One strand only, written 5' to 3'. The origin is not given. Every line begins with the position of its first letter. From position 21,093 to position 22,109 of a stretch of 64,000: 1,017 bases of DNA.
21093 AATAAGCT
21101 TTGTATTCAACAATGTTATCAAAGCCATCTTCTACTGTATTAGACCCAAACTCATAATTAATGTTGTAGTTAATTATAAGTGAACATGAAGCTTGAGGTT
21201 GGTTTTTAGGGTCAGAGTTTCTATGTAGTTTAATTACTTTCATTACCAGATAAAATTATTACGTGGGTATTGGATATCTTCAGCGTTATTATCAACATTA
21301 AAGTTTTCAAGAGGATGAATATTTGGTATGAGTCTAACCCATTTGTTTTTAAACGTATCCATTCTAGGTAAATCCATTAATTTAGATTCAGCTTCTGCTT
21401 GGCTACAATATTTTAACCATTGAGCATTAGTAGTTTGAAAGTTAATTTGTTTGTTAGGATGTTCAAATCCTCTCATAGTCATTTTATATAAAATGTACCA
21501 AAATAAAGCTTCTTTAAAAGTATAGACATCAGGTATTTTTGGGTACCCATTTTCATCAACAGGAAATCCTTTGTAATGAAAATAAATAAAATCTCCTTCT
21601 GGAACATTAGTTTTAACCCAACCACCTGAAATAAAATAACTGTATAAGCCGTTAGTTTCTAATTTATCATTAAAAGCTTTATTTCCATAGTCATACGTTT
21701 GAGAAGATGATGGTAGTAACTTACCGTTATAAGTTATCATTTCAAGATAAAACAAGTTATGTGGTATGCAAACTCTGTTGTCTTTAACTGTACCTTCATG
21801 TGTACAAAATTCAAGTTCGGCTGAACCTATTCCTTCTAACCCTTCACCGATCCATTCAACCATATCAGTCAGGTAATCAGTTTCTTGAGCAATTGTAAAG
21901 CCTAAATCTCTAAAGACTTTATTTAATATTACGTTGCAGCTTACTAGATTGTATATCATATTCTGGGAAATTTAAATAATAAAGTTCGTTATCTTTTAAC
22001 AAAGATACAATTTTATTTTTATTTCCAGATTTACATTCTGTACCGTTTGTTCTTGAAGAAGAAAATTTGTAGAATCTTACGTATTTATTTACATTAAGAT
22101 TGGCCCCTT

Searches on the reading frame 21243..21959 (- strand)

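Call 15: search_protein_families(library=phrogs, proteins=[window:21243-21959:-])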
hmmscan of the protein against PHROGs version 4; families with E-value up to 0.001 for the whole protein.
window:21243-21959:- (238 aa): 2 families
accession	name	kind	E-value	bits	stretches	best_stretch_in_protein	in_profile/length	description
phrog_33740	-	unknown function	7.9e-20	72.5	1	66-234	157-327/357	-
phrog_15515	-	unknown function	2.5e-07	31.3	0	134-195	210-273/322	-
